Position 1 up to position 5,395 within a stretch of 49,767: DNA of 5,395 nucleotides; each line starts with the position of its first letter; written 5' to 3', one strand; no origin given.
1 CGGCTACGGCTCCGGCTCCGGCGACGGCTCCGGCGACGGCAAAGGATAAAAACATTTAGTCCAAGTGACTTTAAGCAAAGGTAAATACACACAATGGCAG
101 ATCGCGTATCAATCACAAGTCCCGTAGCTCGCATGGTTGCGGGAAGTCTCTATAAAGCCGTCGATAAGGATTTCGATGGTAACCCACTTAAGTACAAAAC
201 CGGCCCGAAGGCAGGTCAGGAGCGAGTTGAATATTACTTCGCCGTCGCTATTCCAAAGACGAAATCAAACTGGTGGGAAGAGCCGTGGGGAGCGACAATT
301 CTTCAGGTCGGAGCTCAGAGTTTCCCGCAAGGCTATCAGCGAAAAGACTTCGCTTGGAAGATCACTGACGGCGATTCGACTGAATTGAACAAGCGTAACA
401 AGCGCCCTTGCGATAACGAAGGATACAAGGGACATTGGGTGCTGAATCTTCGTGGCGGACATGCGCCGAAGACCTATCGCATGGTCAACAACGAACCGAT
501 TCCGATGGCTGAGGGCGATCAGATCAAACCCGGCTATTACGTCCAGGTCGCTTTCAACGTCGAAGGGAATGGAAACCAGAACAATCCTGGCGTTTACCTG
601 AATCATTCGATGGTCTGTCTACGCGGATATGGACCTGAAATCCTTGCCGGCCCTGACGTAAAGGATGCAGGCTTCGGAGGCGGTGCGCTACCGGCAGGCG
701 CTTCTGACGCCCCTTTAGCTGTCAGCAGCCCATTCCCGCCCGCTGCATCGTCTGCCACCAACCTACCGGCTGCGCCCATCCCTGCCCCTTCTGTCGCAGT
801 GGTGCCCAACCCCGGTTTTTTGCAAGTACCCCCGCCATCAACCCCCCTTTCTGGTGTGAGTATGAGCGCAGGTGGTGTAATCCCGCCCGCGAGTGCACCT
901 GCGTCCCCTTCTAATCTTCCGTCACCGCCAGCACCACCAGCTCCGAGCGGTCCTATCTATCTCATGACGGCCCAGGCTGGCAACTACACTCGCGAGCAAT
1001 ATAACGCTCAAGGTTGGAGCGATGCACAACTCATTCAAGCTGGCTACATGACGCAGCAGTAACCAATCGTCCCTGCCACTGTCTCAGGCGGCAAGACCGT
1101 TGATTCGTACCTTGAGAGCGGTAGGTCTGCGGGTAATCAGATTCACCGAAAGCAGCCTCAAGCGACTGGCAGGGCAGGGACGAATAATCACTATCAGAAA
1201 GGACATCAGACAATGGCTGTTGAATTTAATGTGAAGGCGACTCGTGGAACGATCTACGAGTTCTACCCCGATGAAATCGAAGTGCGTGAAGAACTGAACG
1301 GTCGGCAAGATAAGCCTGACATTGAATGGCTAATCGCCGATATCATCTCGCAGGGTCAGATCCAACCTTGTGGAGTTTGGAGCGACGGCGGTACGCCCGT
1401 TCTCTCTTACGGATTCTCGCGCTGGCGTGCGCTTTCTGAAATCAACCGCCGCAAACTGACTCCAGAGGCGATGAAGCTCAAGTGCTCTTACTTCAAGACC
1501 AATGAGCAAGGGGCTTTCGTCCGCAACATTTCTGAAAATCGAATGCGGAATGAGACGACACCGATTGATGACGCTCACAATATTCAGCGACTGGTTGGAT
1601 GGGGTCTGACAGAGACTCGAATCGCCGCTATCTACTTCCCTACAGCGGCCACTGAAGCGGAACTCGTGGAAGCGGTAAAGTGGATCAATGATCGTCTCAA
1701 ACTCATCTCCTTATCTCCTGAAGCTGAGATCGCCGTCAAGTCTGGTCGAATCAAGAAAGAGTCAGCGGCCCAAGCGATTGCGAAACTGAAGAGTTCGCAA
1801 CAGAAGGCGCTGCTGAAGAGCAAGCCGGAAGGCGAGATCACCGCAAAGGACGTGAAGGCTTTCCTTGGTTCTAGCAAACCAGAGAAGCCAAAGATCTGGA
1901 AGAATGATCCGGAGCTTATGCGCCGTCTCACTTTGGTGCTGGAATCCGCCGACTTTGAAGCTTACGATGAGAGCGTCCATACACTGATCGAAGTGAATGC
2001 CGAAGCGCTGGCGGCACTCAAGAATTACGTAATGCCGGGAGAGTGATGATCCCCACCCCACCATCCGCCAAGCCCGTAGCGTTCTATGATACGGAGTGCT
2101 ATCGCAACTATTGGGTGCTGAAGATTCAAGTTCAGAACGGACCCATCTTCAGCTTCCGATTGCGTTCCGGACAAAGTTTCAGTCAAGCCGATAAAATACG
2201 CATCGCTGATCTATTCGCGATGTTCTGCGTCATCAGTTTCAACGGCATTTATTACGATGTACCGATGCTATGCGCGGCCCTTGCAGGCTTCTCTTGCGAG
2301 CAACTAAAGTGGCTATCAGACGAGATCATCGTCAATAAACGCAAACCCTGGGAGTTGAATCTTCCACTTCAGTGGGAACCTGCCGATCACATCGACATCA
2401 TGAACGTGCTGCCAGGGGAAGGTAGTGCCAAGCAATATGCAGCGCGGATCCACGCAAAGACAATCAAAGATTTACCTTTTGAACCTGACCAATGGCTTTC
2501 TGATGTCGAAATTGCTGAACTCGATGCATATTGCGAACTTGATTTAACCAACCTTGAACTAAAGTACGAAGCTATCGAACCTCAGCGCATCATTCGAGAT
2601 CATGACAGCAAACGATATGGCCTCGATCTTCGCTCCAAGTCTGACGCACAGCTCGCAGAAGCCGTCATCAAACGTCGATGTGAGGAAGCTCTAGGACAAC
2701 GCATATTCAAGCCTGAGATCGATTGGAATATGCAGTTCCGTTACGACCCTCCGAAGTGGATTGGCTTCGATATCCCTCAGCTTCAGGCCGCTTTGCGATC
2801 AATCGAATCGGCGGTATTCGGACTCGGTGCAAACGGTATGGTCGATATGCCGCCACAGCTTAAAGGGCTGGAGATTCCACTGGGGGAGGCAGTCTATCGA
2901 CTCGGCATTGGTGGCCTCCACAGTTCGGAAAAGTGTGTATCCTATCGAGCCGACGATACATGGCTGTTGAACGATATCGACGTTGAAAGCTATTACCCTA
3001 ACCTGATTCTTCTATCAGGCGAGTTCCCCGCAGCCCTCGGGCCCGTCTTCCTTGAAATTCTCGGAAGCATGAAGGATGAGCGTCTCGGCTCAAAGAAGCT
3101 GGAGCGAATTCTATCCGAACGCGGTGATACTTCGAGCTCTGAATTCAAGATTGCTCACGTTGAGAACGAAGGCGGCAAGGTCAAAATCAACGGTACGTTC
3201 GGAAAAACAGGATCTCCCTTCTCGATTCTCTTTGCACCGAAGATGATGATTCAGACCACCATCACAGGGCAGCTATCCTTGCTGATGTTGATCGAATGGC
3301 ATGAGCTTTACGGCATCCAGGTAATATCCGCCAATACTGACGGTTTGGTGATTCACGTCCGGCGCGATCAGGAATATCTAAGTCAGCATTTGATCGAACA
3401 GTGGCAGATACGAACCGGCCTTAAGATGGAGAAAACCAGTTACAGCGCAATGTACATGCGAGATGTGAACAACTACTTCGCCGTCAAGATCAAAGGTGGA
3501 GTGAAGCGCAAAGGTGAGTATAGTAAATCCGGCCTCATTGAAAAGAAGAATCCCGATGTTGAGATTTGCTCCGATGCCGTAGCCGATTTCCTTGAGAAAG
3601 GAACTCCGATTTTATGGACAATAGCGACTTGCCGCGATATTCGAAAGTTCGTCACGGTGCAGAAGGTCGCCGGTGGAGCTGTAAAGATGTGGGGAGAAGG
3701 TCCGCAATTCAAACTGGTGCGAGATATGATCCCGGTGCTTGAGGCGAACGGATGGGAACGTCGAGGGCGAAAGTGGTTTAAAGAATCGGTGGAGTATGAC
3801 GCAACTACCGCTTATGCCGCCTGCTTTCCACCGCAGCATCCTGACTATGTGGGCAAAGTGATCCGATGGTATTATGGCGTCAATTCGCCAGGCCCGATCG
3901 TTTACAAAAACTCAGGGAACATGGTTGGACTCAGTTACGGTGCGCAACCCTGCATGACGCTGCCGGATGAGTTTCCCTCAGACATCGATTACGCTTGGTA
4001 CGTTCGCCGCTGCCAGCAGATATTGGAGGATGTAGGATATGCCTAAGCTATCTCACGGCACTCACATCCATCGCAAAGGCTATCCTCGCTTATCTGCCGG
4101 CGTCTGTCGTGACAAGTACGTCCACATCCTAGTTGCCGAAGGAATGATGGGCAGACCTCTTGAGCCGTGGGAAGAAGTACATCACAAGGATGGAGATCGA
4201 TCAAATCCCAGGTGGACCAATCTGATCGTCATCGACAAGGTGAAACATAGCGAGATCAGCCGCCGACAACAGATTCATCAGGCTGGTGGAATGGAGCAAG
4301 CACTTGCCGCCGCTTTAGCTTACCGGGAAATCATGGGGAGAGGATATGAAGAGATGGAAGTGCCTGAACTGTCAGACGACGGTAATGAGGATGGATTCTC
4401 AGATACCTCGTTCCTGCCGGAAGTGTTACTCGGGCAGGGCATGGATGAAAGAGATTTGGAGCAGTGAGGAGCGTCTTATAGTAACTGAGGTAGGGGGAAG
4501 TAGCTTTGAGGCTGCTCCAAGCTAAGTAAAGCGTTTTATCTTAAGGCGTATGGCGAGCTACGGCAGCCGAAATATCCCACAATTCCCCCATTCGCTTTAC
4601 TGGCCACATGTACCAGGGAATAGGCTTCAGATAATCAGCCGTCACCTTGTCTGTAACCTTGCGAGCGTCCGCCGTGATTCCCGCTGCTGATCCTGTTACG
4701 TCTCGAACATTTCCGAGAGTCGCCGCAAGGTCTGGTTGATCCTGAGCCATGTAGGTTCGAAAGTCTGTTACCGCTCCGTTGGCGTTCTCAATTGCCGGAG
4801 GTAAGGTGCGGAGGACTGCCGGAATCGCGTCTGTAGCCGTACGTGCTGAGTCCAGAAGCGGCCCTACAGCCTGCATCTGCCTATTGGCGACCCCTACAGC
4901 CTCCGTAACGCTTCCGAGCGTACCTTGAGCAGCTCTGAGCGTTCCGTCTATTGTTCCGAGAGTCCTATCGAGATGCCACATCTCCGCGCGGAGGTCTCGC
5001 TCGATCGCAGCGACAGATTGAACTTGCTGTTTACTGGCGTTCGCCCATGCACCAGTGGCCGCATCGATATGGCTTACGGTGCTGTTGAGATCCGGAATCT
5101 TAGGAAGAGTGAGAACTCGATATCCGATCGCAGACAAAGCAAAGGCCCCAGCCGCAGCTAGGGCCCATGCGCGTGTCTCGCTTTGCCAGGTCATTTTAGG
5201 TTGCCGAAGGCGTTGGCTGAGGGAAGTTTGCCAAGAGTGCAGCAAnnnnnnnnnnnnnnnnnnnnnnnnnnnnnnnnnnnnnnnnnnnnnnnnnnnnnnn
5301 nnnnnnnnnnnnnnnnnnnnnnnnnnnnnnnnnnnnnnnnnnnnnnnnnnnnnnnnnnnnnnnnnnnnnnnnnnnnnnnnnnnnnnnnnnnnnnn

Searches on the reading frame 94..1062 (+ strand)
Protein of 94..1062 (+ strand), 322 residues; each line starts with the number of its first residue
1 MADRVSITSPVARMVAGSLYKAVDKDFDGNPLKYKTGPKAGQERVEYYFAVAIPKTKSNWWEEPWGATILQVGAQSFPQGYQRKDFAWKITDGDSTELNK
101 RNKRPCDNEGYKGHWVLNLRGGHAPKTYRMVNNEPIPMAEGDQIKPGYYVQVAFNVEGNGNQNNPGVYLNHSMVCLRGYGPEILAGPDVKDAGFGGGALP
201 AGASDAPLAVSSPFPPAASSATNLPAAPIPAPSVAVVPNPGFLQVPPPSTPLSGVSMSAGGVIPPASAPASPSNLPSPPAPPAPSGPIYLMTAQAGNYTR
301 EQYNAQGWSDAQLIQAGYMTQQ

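Call 12: search_protein_families(library=phrogs, proteins=[window:94-1062:+], max_evalue=0.001)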
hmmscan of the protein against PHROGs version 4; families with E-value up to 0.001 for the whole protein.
window:94-1062:+ (322 aa): 1 family
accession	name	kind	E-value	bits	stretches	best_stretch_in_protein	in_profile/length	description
phrog_7011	-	DNA, RNA and nucleotide metabolism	1.3e-73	249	1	3-321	3-302/303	Gp2.5-like ssDNA binding protein and ssDNA annealing protein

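Call 13: search_protein_families(library=pfam, proteins=[window:94-1062:+], max_evalue=0.01)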
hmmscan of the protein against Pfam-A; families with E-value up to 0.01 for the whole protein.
window:94-1062:+ (322 aa): 1 family
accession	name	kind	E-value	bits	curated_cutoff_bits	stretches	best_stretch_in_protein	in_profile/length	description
PF10991.15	Enc34_ssDNA-bd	-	0.00069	19.8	26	1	83-168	67-141/176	Enterobacter phage Enc34, ssDNA-binding protein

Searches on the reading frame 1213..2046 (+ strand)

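Call 12: search_protein_families(library=phrogs, proteins=[window:1213-2046:+], max_evalue=0.001)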
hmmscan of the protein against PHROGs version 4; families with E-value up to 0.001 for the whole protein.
window:1213-2046:+ (277 aa): 5 families
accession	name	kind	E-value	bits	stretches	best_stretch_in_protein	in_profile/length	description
phrog_1033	-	DNA, RNA and nucleotide metabolism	3.5e-13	51.1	1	8-272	27-295/334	ParB-like partition protein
phrog_18726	-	unknown function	4.6e-06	26.6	1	87-220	106-227/572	-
phrog_3264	-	DNA, RNA and nucleotide metabolism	9.9e-06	26.4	1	19-177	54-194/337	ParB-like partition protein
phrog_6218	-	DNA, RNA and nucleotide metabolism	0.00043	20.5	0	96-139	83-126/506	ParB-like partition protein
phrog_12047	-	DNA, RNA and nucleotide metabolism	0.00053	20.6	1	31-116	15-91/301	ParB-like partition nuclease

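Call 13: search_protein_families(library=pfam, proteins=[window:1213-2046:+], max_evalue=0.01)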
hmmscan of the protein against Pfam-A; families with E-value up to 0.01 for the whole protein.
window:1213-2046:+ (277 aa): 1 family
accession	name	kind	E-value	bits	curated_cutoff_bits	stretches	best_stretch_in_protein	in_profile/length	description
PF17762.8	HTH_ParB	-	0.0015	19.1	22.6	0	155-217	34-96/102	ParB HTH domain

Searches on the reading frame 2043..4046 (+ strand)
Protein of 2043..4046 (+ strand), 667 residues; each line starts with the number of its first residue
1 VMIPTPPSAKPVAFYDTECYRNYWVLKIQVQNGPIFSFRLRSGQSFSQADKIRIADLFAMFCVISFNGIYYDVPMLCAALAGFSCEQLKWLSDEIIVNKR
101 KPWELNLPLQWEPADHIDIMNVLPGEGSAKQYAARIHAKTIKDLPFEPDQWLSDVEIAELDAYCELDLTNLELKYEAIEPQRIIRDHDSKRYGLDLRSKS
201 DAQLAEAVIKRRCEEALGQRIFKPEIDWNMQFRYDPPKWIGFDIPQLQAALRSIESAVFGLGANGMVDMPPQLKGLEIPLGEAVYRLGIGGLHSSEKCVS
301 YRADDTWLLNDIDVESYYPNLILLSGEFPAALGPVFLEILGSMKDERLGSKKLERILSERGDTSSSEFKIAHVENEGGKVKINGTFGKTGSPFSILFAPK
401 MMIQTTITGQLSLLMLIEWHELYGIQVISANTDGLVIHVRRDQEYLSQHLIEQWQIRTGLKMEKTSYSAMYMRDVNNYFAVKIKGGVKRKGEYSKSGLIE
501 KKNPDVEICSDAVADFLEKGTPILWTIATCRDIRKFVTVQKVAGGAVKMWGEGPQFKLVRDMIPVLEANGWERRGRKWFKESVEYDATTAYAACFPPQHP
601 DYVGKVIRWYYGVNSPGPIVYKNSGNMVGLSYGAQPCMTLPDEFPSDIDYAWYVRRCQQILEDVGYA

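Call 12: search_protein_families(library=phrogs, proteins=[window:2043-4046:+], max_evalue=0.001)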
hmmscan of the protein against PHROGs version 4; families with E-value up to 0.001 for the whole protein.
window:2043-4046:+ (667 aa): 3 families
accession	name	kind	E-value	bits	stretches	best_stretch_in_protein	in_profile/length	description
phrog_1252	-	DNA, RNA and nucleotide metabolism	6.2e-162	541.5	1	8-666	50-653/663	DNA polymerase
phrog_18505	-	DNA, RNA and nucleotide metabolism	6.1e-23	82.6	1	373-546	35-209/349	DNA polymerase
phrog_4210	-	DNA, RNA and nucleotide metabolism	2.7e-05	23.2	1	10-185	720-882/1304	DNA polymerase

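Call 13: search_protein_families(library=pfam, proteins=[window:2043-4046:+], max_evalue=0.01)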
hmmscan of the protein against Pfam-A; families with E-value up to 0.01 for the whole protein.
window:2043-4046:+ (667 aa): 0 families

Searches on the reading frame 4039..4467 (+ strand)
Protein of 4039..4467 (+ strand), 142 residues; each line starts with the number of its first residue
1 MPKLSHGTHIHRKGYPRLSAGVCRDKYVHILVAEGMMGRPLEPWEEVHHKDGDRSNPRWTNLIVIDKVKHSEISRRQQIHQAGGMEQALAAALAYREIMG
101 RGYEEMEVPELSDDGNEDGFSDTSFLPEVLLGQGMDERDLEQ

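Call 12: search_protein_families(library=phrogs, proteins=[window:4039-4467:+], max_evalue=0.001)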
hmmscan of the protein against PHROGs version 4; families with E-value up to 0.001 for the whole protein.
window:4039-4467:+ (142 aa): 13 families
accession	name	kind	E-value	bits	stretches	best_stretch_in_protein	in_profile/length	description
phrog_15471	-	DNA, RNA and nucleotide metabolism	4e-11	44.1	1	21-79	27-85/183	HNH endonuclease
phrog_59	-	DNA, RNA and nucleotide metabolism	2.6e-10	41.3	1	9-65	171-226/423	HNH endonuclease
phrog_959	-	DNA, RNA and nucleotide metabolism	2e-09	38.3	1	9-67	38-99/138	HNH endonuclease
phrog_20891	-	DNA, RNA and nucleotide metabolism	9.8e-08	32.9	1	9-66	131-194/219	HNH endonuclease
phrog_21964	-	DNA, RNA and nucleotide metabolism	2e-07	31.9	1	20-77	158-215/244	HNH endonuclease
phrog_10730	-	DNA, RNA and nucleotide metabolism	2.2e-07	31.8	1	27-97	94-164/234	HNH endonuclease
phrog_7545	-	DNA, RNA and nucleotide metabolism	1.2e-05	26.6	1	27-82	85-141/160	HNH endonuclease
phrog_99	-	DNA, RNA and nucleotide metabolism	2e-05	25.5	1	9-67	145-198/383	HNH endonuclease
phrog_1492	-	DNA, RNA and nucleotide metabolism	2e-05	24.9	1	9-63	93-148/414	HNH endonuclease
phrog_25114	-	unknown function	6.2e-05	23.9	1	4-78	55-135/156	-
phrog_14913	-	DNA, RNA and nucleotide metabolism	0.00019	22.5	1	30-74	44-88/149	HNH endonuclease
phrog_19902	-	DNA, RNA and nucleotide metabolism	0.00058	20.7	1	8-71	65-133/221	HNH endonuclease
phrog_826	-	DNA, RNA and nucleotide metabolism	0.00071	20.2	1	6-76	89-160/281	HNH endonuclease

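Call 13: search_protein_families(library=pfam, proteins=[window:4039-4467:+], max_evalue=0.01)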
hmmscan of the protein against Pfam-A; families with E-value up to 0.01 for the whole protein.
window:4039-4467:+ (142 aa): 1 family
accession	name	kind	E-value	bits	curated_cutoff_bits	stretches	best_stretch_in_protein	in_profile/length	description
PF13392.12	HNH_3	-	6.1e-10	39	24.8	1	26-67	1-41/46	HNH endonuclease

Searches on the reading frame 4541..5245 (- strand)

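Call 12: search_protein_families(library=phrogs, proteins=[window:4541-5245:-], max_evalue=0.001)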
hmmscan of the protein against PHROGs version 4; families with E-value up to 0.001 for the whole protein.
window:4541-5245:- (234 aa): 0 families

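Call 13: search_protein_families(library=pfam, proteins=[window:4541-5245:-], max_evalue=0.01)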
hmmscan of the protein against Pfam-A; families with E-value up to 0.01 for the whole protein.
window:4541-5245:- (234 aa): 1 family
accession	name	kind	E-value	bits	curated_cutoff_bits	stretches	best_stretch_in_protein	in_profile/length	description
PF08285.16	DPM3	-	0.0043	17.7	25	0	25-52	41-68/90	Dolichol-phosphate mannosyltransferase subunit 3 (DPM3)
